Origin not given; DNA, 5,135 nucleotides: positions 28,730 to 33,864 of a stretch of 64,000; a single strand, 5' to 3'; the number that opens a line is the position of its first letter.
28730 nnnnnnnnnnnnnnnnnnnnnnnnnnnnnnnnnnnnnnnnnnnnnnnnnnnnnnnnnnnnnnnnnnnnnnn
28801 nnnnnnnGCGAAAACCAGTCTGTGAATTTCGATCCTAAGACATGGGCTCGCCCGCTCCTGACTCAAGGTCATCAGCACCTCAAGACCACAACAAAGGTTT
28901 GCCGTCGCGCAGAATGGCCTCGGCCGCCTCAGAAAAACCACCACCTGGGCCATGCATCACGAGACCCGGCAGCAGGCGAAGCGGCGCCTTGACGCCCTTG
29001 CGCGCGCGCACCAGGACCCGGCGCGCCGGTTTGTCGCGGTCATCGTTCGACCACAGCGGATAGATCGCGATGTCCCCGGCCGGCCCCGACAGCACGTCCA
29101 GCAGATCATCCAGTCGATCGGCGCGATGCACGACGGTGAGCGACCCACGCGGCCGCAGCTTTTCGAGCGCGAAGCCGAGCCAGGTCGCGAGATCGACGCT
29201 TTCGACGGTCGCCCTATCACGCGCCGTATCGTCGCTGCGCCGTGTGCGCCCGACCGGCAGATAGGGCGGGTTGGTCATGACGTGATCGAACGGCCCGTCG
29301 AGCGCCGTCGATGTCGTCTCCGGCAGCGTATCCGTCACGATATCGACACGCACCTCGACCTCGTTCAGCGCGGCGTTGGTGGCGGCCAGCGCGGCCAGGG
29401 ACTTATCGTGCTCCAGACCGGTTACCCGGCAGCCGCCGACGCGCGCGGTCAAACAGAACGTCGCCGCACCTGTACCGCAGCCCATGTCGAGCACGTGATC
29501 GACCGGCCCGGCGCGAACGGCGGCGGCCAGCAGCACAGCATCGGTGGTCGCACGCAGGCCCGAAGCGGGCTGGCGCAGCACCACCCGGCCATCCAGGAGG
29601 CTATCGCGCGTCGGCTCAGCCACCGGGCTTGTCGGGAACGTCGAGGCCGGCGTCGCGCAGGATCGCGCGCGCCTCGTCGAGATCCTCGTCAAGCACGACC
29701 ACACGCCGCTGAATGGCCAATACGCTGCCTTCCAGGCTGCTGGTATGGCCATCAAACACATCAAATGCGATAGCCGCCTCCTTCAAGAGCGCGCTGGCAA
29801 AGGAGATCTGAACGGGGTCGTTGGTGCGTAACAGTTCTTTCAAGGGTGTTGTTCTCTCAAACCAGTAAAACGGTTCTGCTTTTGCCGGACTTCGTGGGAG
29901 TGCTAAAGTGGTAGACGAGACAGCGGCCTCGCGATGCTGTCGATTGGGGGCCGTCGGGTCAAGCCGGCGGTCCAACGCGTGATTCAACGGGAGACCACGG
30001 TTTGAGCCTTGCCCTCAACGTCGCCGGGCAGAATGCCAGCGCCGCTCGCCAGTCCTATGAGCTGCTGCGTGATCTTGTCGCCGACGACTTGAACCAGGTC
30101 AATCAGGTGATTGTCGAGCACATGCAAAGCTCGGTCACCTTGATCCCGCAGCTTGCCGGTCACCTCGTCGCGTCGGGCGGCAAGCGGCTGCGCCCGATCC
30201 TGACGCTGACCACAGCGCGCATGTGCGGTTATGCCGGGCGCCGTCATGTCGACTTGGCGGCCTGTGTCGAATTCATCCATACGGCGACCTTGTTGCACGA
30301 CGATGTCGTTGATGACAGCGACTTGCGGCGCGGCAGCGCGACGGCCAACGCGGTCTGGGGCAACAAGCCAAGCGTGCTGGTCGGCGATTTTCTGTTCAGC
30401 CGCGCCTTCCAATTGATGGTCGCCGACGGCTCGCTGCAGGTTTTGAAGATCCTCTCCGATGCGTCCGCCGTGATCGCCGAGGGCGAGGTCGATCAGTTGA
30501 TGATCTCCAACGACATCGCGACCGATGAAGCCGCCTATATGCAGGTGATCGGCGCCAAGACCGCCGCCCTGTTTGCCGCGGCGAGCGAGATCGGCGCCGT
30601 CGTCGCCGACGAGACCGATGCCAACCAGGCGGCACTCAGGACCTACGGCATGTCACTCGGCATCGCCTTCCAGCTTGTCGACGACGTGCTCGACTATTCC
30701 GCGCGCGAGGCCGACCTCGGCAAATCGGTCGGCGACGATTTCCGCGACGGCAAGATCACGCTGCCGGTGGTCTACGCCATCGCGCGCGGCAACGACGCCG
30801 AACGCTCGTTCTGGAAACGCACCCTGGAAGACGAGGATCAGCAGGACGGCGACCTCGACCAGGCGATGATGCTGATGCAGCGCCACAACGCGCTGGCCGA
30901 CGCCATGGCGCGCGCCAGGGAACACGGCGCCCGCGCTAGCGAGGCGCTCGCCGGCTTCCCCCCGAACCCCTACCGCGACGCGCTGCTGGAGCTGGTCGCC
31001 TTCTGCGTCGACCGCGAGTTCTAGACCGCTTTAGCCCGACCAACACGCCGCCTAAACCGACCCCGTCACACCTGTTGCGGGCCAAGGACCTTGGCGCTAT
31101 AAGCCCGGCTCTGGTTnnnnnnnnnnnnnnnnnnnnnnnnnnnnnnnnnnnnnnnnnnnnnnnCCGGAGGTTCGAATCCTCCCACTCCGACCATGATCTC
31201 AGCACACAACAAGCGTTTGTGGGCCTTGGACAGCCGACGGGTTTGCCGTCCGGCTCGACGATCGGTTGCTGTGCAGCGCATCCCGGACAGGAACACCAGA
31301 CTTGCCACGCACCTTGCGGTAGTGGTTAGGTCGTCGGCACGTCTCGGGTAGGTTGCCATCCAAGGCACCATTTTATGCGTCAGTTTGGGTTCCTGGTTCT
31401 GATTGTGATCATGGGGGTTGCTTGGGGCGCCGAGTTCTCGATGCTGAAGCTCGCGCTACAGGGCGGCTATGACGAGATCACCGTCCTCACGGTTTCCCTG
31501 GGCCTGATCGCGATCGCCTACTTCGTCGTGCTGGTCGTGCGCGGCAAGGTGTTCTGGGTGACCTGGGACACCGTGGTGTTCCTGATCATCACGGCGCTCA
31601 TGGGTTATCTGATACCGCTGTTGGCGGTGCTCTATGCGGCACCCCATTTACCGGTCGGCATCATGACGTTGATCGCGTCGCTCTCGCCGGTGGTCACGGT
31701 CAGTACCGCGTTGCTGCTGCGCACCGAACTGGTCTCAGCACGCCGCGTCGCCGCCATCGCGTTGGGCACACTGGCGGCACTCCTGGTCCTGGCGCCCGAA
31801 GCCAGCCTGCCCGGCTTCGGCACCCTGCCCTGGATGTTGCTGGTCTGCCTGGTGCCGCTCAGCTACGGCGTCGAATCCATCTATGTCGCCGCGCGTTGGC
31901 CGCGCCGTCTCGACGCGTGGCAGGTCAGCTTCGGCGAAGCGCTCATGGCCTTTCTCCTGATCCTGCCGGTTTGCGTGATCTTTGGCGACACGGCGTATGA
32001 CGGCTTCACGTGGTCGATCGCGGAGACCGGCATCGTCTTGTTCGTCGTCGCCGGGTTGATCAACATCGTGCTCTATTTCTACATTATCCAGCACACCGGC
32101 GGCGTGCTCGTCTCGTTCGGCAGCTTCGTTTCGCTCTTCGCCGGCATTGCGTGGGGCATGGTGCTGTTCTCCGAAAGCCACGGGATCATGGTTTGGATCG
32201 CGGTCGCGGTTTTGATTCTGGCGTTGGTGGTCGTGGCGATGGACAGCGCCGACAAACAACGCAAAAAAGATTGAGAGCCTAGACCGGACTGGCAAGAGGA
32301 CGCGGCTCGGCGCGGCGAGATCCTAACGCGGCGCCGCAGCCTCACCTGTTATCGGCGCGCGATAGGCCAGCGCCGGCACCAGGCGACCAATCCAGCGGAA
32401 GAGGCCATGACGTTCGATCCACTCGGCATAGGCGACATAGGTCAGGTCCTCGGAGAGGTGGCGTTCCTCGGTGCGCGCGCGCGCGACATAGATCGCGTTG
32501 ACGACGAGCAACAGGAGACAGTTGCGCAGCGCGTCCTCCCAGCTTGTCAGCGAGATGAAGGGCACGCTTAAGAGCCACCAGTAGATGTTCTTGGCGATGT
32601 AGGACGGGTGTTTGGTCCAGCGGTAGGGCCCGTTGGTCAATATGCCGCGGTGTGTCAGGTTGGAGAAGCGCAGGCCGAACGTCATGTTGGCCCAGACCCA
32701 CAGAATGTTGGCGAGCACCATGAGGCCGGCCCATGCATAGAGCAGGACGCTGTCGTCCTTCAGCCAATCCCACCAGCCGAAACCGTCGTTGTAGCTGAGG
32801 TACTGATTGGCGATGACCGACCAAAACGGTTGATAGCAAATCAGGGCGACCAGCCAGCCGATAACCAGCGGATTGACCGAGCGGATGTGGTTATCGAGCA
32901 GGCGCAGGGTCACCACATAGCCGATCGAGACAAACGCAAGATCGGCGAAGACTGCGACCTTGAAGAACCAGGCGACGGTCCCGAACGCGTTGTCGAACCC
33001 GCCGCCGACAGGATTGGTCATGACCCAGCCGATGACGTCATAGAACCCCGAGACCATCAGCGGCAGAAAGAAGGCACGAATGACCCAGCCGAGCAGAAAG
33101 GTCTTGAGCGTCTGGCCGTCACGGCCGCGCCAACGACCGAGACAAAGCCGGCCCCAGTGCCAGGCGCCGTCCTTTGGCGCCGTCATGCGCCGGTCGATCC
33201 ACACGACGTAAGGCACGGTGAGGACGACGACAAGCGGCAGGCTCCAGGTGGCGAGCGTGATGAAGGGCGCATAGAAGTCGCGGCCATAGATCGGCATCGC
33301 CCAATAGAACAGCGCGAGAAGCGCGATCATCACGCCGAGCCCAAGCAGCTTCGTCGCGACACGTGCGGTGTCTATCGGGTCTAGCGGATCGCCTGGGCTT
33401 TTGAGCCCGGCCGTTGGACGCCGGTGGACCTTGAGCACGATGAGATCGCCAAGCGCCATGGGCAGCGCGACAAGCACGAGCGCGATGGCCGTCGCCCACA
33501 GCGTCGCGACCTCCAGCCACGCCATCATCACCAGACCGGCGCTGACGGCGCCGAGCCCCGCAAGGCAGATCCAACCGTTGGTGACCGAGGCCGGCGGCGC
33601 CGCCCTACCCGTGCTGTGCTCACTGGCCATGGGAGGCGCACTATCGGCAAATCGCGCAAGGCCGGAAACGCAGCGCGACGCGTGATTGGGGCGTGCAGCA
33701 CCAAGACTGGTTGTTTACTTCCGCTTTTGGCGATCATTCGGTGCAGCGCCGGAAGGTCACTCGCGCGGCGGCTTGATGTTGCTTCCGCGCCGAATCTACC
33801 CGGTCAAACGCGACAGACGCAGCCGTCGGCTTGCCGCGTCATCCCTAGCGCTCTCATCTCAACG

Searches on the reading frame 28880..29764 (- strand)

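Call 67: search_protein_families(library=pfam, proteins=[window:28880-29764:-], max_evalue=0.001)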
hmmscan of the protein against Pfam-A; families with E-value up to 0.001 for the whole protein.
window:28880-29764:- (294 aa): 8 families
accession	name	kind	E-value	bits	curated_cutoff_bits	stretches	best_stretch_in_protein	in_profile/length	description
PF05175.20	MTS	-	9.6e-10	38.8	23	1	78-169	22-109/170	Methyltransferase small domain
PF02384.22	N6_Mtase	-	1.6e-08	34.7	20.4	1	89-214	48-184/311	N-6 DNA Methylase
PF13649.12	Methyltransf_25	-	2.1e-08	35.1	27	1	91-164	1-70/97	Methyltransferase domain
PF13847.12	Methyltransf_31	-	3.3e-06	27.3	27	1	90-179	6-82/145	Methyltransferase domain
PF06325.19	PrmA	-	4.1e-05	23.7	22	1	70-165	144-233/296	Ribosomal protein L11 methyltransferase (PrmA)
PF01135.25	PCMT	-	7.8e-05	23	20.3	1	86-139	72-125/210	Protein-L-isoaspartate(D-aspartate) O-methyltransferase (PCMT)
PF08241.18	Methyltransf_11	-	8.9e-05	23.5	21.2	1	92-162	1-64/95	Methyltransferase domain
PF08242.18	Methyltransf_12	-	0.0001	23.4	30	1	92-164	1-71/98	Methyltransferase domain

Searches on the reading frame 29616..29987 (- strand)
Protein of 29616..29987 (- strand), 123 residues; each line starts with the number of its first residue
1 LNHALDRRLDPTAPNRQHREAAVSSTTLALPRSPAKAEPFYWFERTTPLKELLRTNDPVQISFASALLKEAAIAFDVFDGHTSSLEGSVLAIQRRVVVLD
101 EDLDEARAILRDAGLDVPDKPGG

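Call 67: search_protein_families(library=pfam, proteins=[window:29616-29987:-], max_evalue=0.001)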
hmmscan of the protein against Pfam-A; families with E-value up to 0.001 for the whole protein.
window:29616-29987:- (123 aa): 1 family
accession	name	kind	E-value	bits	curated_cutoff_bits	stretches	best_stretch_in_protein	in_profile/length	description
PF09413.15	DUF2007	-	4.8e-19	68.7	25.7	1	50-113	2-65/66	Putative prokaryotic signal transducing protein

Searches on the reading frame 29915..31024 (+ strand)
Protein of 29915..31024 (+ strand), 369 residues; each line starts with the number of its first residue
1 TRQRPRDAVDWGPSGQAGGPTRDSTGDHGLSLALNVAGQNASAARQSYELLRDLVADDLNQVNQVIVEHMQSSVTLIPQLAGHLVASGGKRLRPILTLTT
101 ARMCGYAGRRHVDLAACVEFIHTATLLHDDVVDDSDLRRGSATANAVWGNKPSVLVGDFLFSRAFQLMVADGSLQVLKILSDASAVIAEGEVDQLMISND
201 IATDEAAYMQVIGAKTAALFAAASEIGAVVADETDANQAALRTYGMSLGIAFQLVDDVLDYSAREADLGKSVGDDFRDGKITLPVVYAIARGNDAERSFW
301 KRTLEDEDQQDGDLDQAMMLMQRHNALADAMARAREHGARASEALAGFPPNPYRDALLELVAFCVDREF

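Call 6: search_protein_families(library=ncbifam, proteins=[window:29915-31024:+], max_evalue=0.00001)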
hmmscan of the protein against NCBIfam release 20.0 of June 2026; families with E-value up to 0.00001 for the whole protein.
window:29915-31024:+ (369 aa): 16 families
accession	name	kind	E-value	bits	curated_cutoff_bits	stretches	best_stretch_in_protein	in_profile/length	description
NF008140.0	PRK10888.1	equivalog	2.1e-99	332.9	412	1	49-368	4-322/323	octaprenyl diphosphate synthase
NF040698.1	IdsA_Meth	equivalog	5e-67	226.4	468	1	76-368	29-327/328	short chain isoprenyl diphosphate synthase IdsA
TIGR02749.1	prenyl_cyano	equivalog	1.2e-64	218.3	383.2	1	50-367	5-320/322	solanesyl diphosphate synthase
TIGR02748.1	GerC3_HepT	equivalog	1.6e-63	214.7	456.55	1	54-368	8-318/319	heptaprenyl diphosphate synthase component II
NF041003.1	GGPP_syn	equivalog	2.4e-60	204.3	500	1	56-367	7-324/326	geranylgeranyl diphosphate synthase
NF041169.1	f2_encap_cargo4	exception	7.3e-59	199.7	450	1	52-367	9-332/334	family 2 encapsulin nanocompartment cargo protein polyprenyl transferase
NF042417.1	NPPPS_Mycobact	equivalog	1.9e-53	181.7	600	1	53-367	20-333/335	nonaprenyl/(2E,6E)-farnesyl/geranylgeranyl diphosphat synthase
NF045628.1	HxpDPsynlarge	equivalog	2.5e-51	174.6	500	1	58-366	4-308/311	hexaprenyl-diphosphate synthase large subunit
NF045485.1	FPPsyn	subfamily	3.9e-43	147.7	275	1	81-305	29-267/288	farnesyl diphosphate synthase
NF045549.1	GGPPsyn_IdsB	equivalog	1.3e-39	136.3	475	1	85-367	61-344/346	geranylgeranyl diphosphate synthase IdsB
NF045685.1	GGPPSynCrtE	equivalog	2.7e-38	131.7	460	1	86-295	39-259/293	geranylgeranyl diphosphate synthase CrtE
NF040789.2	gerfarn_diphsyn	equivalog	4.3e-38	131.4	560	1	52-369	8-345/345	geranylfarnesyl diphosphate synthase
NF040627.1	GFPS_Meth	equivalog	8.5e-36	123.9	600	1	77-262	28-211/285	geranylfarnesyl diphosphate synthase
NF007877.0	PRK10581.1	equivalog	1.8e-26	93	321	1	82-304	39-271/299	(2E,6E)-farnesyl diphosphate synthase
NF040936.1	hexpp_archaea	equivalog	2.1e-22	79.8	400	1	85-267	37-211/275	hexaprenyl pyrophosphate synthase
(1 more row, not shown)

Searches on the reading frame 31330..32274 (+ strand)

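Call 6: search_protein_families(library=ncbifam, proteins=[window:31330-32274:+], max_evalue=0.00001)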
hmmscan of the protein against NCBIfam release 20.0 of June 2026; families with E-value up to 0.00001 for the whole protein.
window:31330-32274:+ (314 aa): 1 family
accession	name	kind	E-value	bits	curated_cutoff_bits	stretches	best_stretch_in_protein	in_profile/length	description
TIGR00950.1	2A78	equivalog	7e-06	25.6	230.2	1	32-300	1-264/264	carboxylate/amino acid/amine transporter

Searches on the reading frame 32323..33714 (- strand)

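Call 7: search_protein_families(library=ncbifam, proteins=[window:32323-33714:-], max_evalue=0.00001)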
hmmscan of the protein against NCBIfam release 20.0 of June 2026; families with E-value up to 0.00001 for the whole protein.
window:32323-33714:- (463 aa): 0 families

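Call 54: search_protein_families(library=pfam, proteins=[window:32323-33714:-], max_evalue=0.001)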
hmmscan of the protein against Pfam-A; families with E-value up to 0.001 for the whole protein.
window:32323-33714:- (463 aa): 2 families
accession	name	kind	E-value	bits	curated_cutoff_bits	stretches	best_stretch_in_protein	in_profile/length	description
PF04140.19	ICMT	-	1.7e-07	32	24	1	329-421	2-94/95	Isoprenylcysteine carboxyl methyltransferase (ICMT) family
PF04191.18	PEMT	-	0.00013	22.8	25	1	345-422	30-100/105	Phospholipid methyltransferase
